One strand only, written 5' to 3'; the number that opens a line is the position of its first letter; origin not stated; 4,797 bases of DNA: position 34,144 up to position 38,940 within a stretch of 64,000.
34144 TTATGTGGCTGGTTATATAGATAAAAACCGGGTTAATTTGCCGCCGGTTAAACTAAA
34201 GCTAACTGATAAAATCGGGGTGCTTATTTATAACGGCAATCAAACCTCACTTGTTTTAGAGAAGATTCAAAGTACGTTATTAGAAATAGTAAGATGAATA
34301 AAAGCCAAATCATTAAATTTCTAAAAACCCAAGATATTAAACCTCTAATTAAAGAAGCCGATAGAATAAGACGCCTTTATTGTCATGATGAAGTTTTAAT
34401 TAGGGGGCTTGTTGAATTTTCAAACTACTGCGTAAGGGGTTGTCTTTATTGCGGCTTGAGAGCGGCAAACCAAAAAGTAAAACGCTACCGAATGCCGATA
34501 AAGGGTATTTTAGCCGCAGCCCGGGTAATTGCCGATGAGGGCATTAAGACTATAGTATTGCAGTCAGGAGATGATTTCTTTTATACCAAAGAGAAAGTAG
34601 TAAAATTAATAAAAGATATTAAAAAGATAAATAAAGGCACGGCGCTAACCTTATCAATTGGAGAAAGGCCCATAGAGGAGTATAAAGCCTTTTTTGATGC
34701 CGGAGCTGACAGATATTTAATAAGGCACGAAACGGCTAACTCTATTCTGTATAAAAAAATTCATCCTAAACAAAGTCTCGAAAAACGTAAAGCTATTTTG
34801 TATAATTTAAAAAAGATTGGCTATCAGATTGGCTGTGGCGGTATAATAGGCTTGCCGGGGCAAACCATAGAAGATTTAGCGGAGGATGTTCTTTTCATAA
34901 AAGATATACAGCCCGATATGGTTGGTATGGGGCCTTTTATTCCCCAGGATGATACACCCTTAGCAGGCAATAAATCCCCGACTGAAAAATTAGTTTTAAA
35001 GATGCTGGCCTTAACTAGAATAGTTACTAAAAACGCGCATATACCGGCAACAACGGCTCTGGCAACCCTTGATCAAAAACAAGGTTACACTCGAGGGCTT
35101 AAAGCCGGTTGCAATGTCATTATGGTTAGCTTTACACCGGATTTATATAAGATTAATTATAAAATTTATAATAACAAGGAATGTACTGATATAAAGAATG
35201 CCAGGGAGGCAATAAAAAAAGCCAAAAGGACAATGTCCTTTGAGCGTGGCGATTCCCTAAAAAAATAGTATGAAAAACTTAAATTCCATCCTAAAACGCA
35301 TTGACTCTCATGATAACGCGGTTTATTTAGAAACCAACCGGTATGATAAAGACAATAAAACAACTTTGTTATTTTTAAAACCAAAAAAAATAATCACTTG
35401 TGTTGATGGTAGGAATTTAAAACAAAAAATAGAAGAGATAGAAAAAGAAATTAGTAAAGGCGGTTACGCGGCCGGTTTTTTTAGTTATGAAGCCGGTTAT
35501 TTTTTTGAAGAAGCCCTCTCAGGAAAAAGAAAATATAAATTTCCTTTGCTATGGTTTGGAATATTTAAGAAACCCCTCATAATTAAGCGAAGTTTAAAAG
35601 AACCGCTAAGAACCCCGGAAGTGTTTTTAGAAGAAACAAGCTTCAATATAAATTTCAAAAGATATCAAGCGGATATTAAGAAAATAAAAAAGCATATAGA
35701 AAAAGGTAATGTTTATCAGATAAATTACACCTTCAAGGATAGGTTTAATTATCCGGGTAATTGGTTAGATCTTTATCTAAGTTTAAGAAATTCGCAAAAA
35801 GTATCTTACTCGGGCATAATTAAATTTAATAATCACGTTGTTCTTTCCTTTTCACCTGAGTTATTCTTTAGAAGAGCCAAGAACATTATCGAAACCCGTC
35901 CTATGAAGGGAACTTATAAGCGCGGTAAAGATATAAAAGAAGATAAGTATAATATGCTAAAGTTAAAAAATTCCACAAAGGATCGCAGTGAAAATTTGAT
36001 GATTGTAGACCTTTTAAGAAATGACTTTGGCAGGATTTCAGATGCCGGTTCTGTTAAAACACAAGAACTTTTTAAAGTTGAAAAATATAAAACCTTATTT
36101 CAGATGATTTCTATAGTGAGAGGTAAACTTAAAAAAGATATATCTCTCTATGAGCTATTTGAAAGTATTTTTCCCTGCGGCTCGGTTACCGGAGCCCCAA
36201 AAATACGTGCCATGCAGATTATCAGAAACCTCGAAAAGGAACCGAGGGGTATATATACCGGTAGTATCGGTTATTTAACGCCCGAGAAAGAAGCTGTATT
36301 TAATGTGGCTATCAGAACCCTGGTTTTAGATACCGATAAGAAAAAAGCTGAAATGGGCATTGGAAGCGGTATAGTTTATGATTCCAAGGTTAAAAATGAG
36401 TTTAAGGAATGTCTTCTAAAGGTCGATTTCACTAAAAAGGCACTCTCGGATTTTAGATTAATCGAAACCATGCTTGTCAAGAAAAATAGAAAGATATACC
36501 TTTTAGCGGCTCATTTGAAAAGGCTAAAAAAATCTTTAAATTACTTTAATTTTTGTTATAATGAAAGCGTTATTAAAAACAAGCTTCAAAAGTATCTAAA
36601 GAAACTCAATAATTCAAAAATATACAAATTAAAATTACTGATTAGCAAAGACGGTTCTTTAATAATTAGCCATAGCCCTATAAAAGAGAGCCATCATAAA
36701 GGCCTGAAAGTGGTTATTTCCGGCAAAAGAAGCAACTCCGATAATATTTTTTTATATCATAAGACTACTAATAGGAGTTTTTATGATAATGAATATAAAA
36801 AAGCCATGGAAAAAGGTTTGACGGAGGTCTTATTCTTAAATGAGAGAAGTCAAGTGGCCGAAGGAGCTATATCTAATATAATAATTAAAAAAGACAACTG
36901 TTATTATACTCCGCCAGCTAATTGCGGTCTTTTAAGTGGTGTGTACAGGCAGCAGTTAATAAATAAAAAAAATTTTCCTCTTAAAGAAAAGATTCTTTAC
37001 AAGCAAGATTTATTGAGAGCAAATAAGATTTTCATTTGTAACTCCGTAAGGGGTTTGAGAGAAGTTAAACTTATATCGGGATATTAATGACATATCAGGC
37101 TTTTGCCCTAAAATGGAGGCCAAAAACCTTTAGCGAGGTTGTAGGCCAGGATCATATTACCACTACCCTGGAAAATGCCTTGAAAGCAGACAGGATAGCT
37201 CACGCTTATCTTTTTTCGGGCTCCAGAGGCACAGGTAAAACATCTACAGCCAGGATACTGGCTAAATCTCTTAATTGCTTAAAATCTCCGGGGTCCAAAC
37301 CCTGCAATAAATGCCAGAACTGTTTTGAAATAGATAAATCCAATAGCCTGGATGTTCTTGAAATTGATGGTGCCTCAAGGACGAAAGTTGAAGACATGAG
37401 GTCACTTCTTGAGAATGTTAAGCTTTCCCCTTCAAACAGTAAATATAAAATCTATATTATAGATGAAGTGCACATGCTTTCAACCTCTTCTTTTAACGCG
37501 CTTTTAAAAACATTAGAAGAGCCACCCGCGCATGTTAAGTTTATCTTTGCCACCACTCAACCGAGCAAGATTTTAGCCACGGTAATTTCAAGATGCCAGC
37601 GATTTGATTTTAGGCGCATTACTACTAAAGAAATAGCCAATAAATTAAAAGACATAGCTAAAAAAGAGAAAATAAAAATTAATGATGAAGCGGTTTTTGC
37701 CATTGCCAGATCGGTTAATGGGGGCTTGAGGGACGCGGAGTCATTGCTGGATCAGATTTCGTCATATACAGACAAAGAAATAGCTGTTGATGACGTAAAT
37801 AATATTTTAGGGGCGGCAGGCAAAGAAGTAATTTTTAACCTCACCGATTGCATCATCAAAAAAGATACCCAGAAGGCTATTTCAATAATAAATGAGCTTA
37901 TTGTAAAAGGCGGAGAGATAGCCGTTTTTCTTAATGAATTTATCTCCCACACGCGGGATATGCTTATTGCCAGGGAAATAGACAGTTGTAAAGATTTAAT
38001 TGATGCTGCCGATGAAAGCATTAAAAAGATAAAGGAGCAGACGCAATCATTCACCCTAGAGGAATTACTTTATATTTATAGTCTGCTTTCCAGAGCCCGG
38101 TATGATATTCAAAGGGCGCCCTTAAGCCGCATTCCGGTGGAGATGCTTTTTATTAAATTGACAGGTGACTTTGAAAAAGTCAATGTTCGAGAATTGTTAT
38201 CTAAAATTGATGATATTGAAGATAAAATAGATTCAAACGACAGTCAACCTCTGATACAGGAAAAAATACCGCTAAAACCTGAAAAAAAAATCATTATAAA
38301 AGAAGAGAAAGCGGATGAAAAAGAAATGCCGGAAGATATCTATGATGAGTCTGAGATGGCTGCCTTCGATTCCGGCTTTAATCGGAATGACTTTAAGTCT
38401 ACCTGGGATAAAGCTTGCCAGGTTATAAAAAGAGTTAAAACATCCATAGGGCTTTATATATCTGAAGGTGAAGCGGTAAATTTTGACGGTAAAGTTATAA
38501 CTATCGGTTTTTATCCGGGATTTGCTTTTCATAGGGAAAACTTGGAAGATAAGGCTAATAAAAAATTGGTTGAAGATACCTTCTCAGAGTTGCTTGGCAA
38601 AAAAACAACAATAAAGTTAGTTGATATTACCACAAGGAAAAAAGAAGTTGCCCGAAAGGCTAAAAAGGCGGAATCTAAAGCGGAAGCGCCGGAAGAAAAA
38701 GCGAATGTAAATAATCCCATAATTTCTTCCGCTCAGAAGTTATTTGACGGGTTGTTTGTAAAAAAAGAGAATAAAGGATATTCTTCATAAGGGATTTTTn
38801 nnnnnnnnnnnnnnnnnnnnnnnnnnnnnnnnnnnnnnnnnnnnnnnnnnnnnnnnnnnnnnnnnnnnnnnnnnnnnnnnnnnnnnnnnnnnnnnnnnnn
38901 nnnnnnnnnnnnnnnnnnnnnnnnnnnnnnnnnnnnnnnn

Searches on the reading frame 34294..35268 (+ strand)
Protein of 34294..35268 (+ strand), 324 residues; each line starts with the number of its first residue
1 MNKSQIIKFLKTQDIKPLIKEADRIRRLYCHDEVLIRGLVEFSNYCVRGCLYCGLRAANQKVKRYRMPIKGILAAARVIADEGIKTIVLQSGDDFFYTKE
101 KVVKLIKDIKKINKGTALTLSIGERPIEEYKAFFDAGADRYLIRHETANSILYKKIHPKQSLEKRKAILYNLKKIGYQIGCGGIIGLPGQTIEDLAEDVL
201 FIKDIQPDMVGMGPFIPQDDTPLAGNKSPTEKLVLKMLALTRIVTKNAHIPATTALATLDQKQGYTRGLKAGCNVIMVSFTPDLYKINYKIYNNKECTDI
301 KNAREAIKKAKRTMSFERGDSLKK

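Call 75: search_protein_families(library=pfam, proteins=[window:34294-35268:+], max_evalue=0.0001)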
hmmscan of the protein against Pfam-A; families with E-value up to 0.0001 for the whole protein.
window:34294-35268:+ (324 aa): 1 family
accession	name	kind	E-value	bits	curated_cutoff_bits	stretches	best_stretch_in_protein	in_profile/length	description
PF04055.27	Radical_SAM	-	2.4e-22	80.3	29.5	1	40-201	1-165/166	Radical SAM superfamily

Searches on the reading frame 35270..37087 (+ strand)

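Call 75: search_protein_families(library=pfam, proteins=[window:35270-37087:+], max_evalue=0.0001)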
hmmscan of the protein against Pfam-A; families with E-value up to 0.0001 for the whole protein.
window:35270-37087:+ (605 aa): 2 families
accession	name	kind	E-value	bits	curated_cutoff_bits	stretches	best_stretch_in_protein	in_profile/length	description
PF00425.24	Chorismate_bind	-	9.3e-85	284.7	27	1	129-384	2-257/257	chorismate binding enzyme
PF01063.24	Aminotran_4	-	2.4e-46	158.8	28.5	1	397-602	2-223/223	Amino-transferase class IV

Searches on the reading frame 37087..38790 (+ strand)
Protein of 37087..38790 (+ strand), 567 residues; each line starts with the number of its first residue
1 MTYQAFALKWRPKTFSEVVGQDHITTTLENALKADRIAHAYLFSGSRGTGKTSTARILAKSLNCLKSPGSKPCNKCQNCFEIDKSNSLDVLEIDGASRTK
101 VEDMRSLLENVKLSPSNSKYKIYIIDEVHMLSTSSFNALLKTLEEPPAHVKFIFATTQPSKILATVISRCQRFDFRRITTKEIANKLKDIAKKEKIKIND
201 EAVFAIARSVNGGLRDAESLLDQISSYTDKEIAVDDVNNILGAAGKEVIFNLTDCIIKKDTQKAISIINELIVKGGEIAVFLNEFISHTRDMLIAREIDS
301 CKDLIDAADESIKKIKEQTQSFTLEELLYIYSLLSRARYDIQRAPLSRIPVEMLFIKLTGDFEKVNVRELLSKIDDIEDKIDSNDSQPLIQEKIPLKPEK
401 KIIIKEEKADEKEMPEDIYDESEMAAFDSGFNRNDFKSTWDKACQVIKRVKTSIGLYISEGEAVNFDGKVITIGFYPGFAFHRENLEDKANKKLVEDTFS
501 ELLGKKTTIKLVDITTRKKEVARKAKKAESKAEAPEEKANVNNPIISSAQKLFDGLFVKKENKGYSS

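Call 75: search_protein_families(library=pfam, proteins=[window:37087-38790:+], max_evalue=0.0001)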
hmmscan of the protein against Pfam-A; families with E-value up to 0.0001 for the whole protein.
window:37087-38790:+ (567 aa): 9 families
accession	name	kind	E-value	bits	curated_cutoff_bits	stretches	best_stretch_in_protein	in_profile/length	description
PF13177.12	DNA_pol3_delta2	-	1.8e-46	158.5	27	1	21-178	2-160/161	DNA polymerase III, delta subunit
PF12169.13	DNA_pol3_gamma3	-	2.3e-17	63.5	24.4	1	234-362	3-131/143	DNA polymerase III subunits gamma and tau domain III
PF00004.35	AAA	-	1.2e-13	52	21.2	1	42-175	2-125/131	ATPase family associated with various cellular activities (AAA)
PF22608.2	DNAX_ATPase_lid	-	3.1e-10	40.1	27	1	182-223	1-42/49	DNA polymerase III clamp loader subunit, ATPase lid domain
PF20964.2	DnaX_C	-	3.7e-07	30.5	26.2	1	435-539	11-111/113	DNA polymerase III subunit tau, C-terminal domain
PF05496.18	RuvB_N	-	7.2e-07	29.5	27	1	11-77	2-73/159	Holliday junction DNA helicase RuvB P-loop domain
PF21694.2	DNA_pol3_delta_C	-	1.1e-05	25.8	27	0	248-355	3-118/121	DNA polymerase III delta subunit, C-terminal domain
PF13401.12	AAA_22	-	5.2e-05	24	27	0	42-157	9-123/130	AAA domain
PF13604.12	AAA_30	-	5.6e-05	23.4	27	0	42-162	22-131/191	AAA domain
